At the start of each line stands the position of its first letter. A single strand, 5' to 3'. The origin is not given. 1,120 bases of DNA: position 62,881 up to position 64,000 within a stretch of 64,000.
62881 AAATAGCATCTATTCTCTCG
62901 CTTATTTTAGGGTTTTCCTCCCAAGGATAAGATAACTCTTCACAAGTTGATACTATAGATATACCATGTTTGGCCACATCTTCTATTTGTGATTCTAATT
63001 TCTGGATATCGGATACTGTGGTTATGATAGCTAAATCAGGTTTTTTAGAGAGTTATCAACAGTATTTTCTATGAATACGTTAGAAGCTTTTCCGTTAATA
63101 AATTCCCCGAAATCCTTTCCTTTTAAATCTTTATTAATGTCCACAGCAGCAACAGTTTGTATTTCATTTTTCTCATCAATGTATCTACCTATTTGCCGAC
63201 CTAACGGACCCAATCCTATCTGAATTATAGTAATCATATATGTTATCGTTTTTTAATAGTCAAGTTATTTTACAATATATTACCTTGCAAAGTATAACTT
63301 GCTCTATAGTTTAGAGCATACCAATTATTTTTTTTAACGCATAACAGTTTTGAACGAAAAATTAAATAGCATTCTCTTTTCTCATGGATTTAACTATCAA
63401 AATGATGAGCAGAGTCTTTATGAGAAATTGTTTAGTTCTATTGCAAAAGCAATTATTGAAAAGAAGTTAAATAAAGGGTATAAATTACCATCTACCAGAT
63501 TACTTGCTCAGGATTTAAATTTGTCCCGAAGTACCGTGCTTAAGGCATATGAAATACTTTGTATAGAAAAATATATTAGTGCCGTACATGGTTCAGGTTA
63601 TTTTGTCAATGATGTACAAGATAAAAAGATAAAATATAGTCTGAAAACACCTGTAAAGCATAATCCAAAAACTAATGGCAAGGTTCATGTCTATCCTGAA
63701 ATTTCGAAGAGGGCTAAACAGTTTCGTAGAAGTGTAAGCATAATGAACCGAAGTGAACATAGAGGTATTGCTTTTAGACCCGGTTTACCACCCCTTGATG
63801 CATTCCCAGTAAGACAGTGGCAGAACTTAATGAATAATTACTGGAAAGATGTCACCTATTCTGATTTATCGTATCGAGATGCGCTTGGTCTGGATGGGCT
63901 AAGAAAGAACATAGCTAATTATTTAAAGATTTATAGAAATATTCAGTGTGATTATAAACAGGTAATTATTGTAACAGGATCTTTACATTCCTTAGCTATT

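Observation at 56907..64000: MocR-controlled cluster for exported D-peptide/N-acyl-D-amino-acid hydrolysis plus cytoplasmic D-amino-acid transamination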

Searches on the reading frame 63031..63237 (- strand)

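Call 3: search_protein_families(library=pfam, proteins=[window:63031-63237:-])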
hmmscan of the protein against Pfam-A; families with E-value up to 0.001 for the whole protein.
window:63031-63237:- (68 aa): 1 family
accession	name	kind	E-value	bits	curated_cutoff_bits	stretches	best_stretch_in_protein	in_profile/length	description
PF01113.26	DapB_N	-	7.8e-06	26.4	25.6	1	4-65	3-66/124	Dihydrodipicolinate reductase, N-terminus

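Call 4: search_protein_families(library=ncbifam, proteins=[window:63031-63237:-])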
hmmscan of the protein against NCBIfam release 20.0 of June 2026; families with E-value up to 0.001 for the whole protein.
window:63031-63237:- (68 aa): 2 families
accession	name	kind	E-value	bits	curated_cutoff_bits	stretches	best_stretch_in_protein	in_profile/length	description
NF040740.1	ornith_Ord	equivalog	3.4e-07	30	400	1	3-65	2-65/335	2,4-diaminopentanoate dehydrogenase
TIGR00036.1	dapB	equivalog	8.4e-05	22.2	122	1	8-62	9-64/270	4-hydroxy-tetrahydrodipicolinate reductase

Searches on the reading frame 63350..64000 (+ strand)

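Call 3: search_protein_families(library=pfam, proteins=[window:63350-64000:+])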
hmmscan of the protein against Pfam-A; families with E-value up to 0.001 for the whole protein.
window:63350-64000:+ (217 aa): 1 family
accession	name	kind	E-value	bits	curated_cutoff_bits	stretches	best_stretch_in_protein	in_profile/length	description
PF00392.27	GntR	-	1.6e-10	41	27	1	23-86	1-64/64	Bacterial regulatory proteins, gntR family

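Call 4: search_protein_families(library=ncbifam, proteins=[window:63350-64000:+])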
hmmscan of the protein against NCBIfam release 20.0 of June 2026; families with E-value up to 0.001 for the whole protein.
window:63350-64000:+ (217 aa): 20 families
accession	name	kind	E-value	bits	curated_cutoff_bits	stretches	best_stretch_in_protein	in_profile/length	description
NF052282.1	PLP_TF_PdxR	equivalog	3.7e-38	131.7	320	1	22-215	1-170/448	MocR-like pyridoxine biosynthesis transcription factor PdxR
NF052281.1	rhizopine_MocR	equivalog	1.1e-36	126.6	650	1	19-213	15-197/479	rhizopine catabolism transcriptional regulator MocR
NF052285.1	GABA_TF_GabR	exception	1.7e-19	70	600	1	24-211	1-166/456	MocR-like transcriptional regulator GabR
NF052290.2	MocR_like_YczR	exception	2.5e-16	59.5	487.4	1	17-93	14-90/458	MocR-like transcription factor YczR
NF052286.1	ecto_TF_EhuR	exception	2.3e-14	52.8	480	1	20-95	9-85/458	MocR-like ectoine utilization transcription factor EhuR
NF047563.1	modulin_PmtR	equivalog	7.6e-12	45.4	200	1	17-94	7-83/125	PSM export ABC transporter transcriptional regulator PmtR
TIGR02404.1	trehalos_R_Bsub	equivalog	6.2e-08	32.5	211.95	1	24-91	2-69/233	trehalose operon repressor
NF007741.0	PRK10421.1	equivalog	1.3e-07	31.3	311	1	24-103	9-88/262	transcriptional regulator LldR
NF008571.0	PRK11523.1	equivalog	2e-07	30.7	396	1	20-94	6-80/258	transcriptional regulator ExuR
TIGR02018.2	his_ut_repres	equivalog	2.6e-07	30.2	220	1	24-120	1-96/226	histidine utilization transcriptional repressor HutC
NF012025.0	PRK15481.1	equivalog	8.4e-07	28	573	1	25-126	9-112/432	MocR-like B6 salvage transcription factor PtsJ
NF041547.1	GntR_LSA1692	equivalog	3.4e-06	26.8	275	1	23-95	2-72/233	GntR family transcriptional regulator, LSA1692 subfamily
NF007442.0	PRK09990.1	equivalog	4.4e-06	26.3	301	1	17-94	5-82/256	transcriptional regulator GlcC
NF007588.0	PRK10225.1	equivalog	8.3e-06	25.3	442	1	20-93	7-80/257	Uxu operon transcriptional regulator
NF007292.0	PRK09764.1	equivalog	1.7e-05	24.1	281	1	21-98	4-78/240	GntR family transcriptional regulator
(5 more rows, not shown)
